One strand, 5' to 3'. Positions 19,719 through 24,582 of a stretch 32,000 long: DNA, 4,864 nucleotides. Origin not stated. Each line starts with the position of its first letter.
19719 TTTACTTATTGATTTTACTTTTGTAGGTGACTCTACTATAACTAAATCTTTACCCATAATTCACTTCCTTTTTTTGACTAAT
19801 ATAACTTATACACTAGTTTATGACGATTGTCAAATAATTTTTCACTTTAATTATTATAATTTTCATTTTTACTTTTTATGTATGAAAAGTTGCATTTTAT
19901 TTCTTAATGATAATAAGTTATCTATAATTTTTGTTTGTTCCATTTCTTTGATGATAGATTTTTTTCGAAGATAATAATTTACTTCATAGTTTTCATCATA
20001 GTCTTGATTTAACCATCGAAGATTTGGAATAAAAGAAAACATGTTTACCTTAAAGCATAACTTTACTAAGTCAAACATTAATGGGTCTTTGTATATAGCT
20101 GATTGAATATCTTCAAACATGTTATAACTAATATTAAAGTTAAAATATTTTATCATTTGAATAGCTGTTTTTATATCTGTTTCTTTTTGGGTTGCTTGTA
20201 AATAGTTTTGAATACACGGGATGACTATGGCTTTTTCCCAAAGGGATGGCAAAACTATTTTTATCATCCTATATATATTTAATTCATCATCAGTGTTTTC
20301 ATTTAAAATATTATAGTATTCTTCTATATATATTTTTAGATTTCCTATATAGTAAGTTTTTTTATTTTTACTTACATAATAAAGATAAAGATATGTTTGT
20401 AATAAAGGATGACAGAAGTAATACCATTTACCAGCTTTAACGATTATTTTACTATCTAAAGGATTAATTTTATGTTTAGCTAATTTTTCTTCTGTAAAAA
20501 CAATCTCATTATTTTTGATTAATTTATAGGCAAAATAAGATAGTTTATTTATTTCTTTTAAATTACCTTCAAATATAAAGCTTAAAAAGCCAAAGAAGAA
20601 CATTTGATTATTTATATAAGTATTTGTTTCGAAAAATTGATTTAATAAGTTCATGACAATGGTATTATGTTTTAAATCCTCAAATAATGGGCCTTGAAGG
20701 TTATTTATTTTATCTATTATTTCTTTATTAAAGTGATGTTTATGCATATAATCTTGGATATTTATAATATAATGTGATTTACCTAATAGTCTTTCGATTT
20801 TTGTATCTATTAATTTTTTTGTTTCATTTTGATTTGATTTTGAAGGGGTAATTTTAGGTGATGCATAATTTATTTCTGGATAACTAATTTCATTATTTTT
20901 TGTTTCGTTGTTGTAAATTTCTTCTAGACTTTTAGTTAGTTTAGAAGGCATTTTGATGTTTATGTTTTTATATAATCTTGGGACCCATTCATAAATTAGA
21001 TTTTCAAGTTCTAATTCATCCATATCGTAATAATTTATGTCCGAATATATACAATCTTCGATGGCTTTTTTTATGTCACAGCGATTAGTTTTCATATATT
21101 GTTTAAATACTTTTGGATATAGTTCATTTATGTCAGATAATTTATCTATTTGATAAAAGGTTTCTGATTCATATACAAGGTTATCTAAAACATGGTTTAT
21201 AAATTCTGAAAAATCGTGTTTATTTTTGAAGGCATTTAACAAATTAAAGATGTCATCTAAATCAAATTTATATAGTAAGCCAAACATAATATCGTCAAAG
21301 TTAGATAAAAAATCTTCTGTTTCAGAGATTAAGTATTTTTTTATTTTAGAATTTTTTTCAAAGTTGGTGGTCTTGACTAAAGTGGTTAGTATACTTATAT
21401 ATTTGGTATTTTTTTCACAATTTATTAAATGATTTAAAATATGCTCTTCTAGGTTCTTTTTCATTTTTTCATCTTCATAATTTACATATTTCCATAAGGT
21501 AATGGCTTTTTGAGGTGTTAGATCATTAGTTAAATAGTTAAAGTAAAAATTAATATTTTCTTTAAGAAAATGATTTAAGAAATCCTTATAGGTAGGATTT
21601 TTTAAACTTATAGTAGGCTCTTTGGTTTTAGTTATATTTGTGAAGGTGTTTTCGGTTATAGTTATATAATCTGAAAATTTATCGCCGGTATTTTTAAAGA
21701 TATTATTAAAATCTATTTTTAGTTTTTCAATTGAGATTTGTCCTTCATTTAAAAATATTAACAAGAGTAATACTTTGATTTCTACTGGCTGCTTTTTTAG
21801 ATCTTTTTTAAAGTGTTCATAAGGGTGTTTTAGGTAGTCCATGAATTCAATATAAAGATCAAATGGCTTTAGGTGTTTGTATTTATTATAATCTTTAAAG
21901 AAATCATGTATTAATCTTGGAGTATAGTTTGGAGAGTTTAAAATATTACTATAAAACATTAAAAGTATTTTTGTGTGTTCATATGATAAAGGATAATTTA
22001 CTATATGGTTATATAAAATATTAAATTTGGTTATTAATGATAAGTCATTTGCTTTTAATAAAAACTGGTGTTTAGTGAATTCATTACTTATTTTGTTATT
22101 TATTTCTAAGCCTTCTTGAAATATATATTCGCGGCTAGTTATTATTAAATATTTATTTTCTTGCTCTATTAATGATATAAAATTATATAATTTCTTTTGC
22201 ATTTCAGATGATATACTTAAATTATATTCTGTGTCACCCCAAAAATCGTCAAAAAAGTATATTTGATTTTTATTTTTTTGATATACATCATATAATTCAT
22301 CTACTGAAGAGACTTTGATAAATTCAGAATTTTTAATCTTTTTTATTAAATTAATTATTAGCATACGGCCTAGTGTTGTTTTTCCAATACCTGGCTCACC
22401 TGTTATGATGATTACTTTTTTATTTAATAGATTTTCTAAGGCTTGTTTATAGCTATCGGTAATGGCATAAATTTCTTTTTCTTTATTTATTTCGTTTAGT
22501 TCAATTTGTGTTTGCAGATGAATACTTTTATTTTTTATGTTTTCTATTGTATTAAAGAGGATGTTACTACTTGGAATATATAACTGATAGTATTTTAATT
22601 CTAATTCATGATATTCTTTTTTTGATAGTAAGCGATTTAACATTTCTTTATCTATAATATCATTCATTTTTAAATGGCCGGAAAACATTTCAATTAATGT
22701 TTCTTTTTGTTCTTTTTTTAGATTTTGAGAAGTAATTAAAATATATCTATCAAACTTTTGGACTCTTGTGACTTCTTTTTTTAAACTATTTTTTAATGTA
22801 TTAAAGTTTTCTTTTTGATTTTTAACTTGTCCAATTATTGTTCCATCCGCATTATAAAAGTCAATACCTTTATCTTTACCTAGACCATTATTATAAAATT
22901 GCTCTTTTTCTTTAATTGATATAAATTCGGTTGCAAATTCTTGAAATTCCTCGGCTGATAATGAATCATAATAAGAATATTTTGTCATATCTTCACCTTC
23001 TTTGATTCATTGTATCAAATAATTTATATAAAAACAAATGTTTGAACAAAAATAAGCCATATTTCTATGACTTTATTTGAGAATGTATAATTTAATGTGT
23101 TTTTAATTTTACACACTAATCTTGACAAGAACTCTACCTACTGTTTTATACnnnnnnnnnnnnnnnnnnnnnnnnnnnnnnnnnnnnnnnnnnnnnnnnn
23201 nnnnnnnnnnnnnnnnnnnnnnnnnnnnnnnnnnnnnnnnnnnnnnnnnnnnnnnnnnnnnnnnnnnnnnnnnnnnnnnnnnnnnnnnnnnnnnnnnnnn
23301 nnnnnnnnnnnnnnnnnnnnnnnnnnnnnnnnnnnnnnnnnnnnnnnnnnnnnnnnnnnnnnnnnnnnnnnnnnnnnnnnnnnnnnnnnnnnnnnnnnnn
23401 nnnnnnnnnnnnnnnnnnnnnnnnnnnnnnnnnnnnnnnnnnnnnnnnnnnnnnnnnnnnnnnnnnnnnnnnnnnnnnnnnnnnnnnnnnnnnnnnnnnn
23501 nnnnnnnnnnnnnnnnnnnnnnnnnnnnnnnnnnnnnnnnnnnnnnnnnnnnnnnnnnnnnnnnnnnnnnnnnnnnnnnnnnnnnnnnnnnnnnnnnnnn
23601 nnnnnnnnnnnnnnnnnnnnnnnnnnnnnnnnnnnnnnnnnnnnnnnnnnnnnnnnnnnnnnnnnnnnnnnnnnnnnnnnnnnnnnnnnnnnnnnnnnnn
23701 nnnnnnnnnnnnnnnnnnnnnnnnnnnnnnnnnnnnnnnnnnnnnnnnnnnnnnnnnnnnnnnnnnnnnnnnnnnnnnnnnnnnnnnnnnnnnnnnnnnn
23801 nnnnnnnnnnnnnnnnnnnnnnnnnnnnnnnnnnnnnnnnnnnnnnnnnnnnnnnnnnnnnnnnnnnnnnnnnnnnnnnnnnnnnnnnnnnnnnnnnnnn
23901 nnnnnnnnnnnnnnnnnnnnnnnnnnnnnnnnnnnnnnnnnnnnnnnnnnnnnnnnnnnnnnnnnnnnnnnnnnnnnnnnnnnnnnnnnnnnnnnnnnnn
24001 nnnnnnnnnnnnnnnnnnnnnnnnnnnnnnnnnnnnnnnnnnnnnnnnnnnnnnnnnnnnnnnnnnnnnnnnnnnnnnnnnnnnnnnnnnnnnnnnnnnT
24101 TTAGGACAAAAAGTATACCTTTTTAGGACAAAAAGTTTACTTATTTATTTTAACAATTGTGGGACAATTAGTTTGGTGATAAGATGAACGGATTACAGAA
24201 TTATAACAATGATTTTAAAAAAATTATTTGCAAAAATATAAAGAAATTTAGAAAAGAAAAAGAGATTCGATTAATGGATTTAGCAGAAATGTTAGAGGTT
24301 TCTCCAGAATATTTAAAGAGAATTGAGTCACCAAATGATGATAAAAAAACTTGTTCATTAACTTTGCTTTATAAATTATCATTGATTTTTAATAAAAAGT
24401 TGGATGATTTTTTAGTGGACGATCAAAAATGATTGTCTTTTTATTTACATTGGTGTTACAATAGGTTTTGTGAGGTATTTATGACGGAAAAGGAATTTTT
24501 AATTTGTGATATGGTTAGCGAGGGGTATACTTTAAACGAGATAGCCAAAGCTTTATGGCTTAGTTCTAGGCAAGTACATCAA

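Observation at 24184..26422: XRE regulator plus two tandem paralogous HTH-metallophosphoesterase fusions: an uncharacterised module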

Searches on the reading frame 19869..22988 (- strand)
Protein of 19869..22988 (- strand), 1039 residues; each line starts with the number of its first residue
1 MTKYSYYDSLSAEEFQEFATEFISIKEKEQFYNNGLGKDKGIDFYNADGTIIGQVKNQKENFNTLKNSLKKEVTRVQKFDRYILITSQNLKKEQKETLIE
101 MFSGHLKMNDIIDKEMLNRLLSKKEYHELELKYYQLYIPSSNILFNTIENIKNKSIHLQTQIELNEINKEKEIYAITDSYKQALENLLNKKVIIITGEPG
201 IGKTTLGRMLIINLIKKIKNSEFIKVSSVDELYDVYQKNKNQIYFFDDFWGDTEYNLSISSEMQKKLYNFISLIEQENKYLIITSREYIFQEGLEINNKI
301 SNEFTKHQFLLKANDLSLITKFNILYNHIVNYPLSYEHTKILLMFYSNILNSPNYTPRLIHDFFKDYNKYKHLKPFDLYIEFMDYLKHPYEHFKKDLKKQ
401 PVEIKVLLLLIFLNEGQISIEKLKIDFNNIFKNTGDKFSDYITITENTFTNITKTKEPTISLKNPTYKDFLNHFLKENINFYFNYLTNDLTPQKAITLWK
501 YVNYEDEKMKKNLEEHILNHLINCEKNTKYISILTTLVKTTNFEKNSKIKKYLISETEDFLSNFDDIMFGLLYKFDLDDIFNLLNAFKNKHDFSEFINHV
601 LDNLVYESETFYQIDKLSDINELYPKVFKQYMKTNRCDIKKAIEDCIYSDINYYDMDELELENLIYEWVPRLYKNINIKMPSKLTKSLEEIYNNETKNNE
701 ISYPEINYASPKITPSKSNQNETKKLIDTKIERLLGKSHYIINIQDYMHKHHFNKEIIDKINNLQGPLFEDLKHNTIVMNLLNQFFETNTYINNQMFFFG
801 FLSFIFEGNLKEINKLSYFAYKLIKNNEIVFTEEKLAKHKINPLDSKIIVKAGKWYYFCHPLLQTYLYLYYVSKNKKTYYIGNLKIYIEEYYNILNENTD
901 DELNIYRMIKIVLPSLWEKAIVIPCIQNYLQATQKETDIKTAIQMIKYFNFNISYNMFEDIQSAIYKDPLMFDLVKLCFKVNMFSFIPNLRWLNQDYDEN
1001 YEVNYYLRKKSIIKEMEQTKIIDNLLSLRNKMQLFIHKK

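Call 3: search_protein_families(library=pfam, proteins=[window:19869-22988:-], max_evalue=0.1)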
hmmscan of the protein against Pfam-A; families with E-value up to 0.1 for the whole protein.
window:19869-22988:- (1039 aa): 19 families
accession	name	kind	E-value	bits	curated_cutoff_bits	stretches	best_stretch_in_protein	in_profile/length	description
PF20720.3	nSTAND3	-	9.1e-39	133.1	27.2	1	174-329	1-153/155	Novel STAND NTPase 3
PF00910.28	RNA_helicase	-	3e-05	24.9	21.5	1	193-260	1-65/105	RNA helicase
PF13401.12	AAA_22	-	6.1e-05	23.8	27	1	189-220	4-33/130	AAA domain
PF14532.12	Sigma54_activ_2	-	0.00018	22.2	25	1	189-307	19-131/138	Sigma-54 interaction domain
PF02367.23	TsaE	-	0.00084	19.7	26.6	1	180-279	10-104/128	Threonylcarbamoyl adenosine biosynthesis protein TsaE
PF00004.35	AAA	-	0.0016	19.4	21.2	1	193-283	1-105/131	ATPase family associated with various cellular activities (AAA)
PF13238.12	AAA_18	-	0.0016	19.3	29.4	1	193-286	1-80/128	AAA domain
PF13245.12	AAA_19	-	0.0017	19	25.1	1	181-219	2-39/134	AAA domain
PF24883.2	NPHP3_N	-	0.0038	17.9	24.8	1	178-217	10-49/164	Nephrocystin 3, N-terminal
PF06745.19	ATPase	-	0.0059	16.5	26.6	1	187-217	16-46/231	KaiC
PF03193.22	RsgA_GTPase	-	0.01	16.1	30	1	143-214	58-130/174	RsgA GTPase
PF03266.21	NTPase_1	-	0.017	15.4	23.9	1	193-214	2-23/168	NTPase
PF02562.22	PhoH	-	0.028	14.4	27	1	173-224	2-53/205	PhoH-like protein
PF00270.35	DEAD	-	0.03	14.5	26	0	181-233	5-58/167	DEAD/DEAH box helicase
PF05496.18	RuvB_N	-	0.042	14.1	27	0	192-248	35-92/159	Holliday junction DNA helicase RuvB P-loop domain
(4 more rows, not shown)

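Call 4: search_protein_families(library=ncbifam, proteins=[window:19869-22988:-], max_evalue=0.1)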
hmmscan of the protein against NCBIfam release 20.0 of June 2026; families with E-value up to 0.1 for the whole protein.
window:19869-22988:- (1039 aa): 8 families
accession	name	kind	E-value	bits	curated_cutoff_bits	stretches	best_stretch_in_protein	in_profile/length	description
TIGR01448.2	helicase_RecD2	equivalog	2e-09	36.2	500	1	38-220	180-360/713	SF1B family DNA helicase RecD2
TIGR01447.1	recD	equivalog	1.5e-05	23.7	310.15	1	64-225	63-198/597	exodeoxyribonuclease V subunit alpha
TIGR02788.1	VirB11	equivalog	0.00087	18.4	249.95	1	160-242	113-192/308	P-type DNA transfer ATPase VirB11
TIGR00150.1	T6A_YjeE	equivalog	0.0051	16.7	60.1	1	175-277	7-104/135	tRNA (adenosine(37)-N6)-threonylcarbamoyltransferase complex ATPase subunit type 1 TsaE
NF038214.1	IS21_help_AAA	equivalog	0.0051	16.5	200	1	187-229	87-129/232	IS21-like element helper ATPase IstB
NF010248.0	PRK13695.1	equivalog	0.014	15.1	156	1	193-214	6-27/180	NTPase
NF058535.1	antiphage_EruA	equivalog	0.065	11.3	1000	0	183-210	17-44/1318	NACHT domain-containing antiphage protein EruA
NF041053.1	CobW_rel_Se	equivalog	0.087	12.5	180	0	191-243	2-54/195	CobW-related selenoprotein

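Call 9: search_protein_families(library=padloc, proteins=[window:19869-22988:-], max_evalue=0.1)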
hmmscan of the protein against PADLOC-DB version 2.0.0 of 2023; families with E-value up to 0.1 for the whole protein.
window:19869-22988:- (1039 aa): 6 families
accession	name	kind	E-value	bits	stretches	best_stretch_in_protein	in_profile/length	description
PDLC05079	PDC-S73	-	6.2e-82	274.6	1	1-729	1-743/752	-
PDLC02400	Aga_TIR-PNTD1-PNTD2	-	3.5e-15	53.3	1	7-157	5-159/639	Class I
PDLC02416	Aga_REase-TIR-PNTD1-PNTD2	-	2.7e-12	44.2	1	7-146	5-144/572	Class I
PDLC04140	mad8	-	0.0013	16.3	1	191-240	28-78/314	mads_8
PDLC00915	TRIP13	-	0.0024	15.3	1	192-224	65-97/302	TRIP13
PDLC05014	PDC-S41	-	0.0031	13.9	1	92-216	135-261/657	-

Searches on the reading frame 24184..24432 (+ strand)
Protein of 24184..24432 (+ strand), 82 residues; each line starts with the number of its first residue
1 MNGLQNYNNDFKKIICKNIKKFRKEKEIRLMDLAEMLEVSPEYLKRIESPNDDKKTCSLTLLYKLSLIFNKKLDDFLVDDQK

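Call 3: search_protein_families(library=pfam, proteins=[window:24184-24432:+], max_evalue=0.1)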
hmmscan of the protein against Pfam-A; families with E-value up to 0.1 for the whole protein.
window:24184-24432:+ (82 aa): 5 families
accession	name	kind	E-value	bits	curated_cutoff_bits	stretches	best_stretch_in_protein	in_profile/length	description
PF01381.28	HTH_3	-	4.3e-06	27.1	23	1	19-76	1-55/55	Helix-turn-helix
PF13443.12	HTH_26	-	7e-05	23.4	22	1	18-80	1-61/63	Cro/C1-type HTH DNA-binding domain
PF12844.13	HTH_19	-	7.2e-05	23.1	30.2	1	17-71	2-53/64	Helix-turn-helix domain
PF13413.12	HTH_25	-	0.0012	19.1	24.6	1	20-49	3-32/62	Helix-turn-helix domain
PF13560.12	HTH_31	-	0.039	14.7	27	1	20-49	7-36/64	Helix-turn-helix domain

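Call 4: search_protein_families(library=ncbifam, proteins=[window:24184-24432:+], max_evalue=0.1)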
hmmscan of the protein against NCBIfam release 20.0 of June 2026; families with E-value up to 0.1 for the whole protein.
window:24184-24432:+ (82 aa): 10 families
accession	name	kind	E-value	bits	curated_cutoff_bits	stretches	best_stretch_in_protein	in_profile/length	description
NF038139.1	Reg_Aceta_RamB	equivalog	0.00037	19.3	700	1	17-80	5-65/465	acetate metabolism transcriptional regulator RamB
NF006015.0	PRK08154.1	subfamily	0.0016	17.7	204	1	6-80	22-93/314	anaerobic benzoate catabolism transcriptional regulator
NF041951.1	phage_RstR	subfamily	0.0019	18.5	80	1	17-80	5-65/108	RstR family transcriptional repressor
NF046032.1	TransRegSlrRBacil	equivalog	0.003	17.7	250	1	15-75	2-60/149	HTH-type transcriptional regulator SlrR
NF003162.0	PRK04140.1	equivalog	0.0077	15.3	263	1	13-73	125-182/317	transcriptional regulator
NF041575.1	antitoxPezA_Strep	equivalog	0.0097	15.9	290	1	14-70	1-54/158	type II toxin-antitoxin system antitoxin PezA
TIGR03070.1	couple_hipB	subfamily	0.017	15.1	71.65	1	15-69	3-54/58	type II toxin-antitoxin system Y4mF family antitoxin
NF058600.1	TransRegSco1979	equivalog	0.019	14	350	1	14-76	8-71/280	Sco1979 family transcriptional regulator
TIGR03736.1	PRTRC_ThiF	hypoth_equivalog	0.03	13.7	144.75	1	13-73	149-207/245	PRTRC system ThiF family protein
NF041534.1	rodZ_Strepcoccus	equivalog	0.061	12.5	375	1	12-51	3-42/275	cytoskeleton protein RodZ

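Call 9: search_protein_families(library=padloc, proteins=[window:24184-24432:+], max_evalue=0.1)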
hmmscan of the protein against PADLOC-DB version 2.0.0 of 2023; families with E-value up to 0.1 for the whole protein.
window:24184-24432:+ (82 aa): 3 families
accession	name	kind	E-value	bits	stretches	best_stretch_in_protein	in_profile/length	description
PDLC02926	HTH_VI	-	6.2e-10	37.2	1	15-74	2-58/92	-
PDLC04142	capH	-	2.9e-05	23.1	1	12-81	4-70/103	capH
PDLC04775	PDC-M69A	-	0.0014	17.2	1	10-79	4-69/113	-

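Call 10: search_protein_families(library=phrogs, proteins=[window:24184-24432:+], max_evalue=0.1)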
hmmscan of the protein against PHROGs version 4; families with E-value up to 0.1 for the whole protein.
window:24184-24432:+ (82 aa): 10 families
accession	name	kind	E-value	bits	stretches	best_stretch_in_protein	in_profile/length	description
phrog_3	-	transcription regulation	2.9e-06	28.3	1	8-79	82-148/430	transcriptional repressor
phrog_8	-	transcription regulation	3.8e-05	24.3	1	12-80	74-139/346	transcriptional regulator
phrog_2967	-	transcription regulation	0.00035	21.2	1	8-70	4-63/225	transcriptional regulator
phrog_4031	-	unknown function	0.001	18.6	1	6-79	510-583/626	-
phrog_2439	-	transcription regulation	0.0018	18.2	1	11-73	4-63/367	transcriptional regulator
phrog_4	-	transcription regulation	0.003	17.6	1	6-77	124-192/400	transcriptional repressor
phrog_19563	-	unknown function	0.0044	18.3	1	12-49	13-48/76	-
phrog_1373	-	transcription regulation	0.0074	17.3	1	12-74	60-120/166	transcriptional regulator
phrog_5823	-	transcription regulation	0.041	14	1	15-74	7-64/404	transcriptional regulator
phrog_34341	-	transcription regulation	0.065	14.5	1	5-51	62-108/122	transcriptional regulator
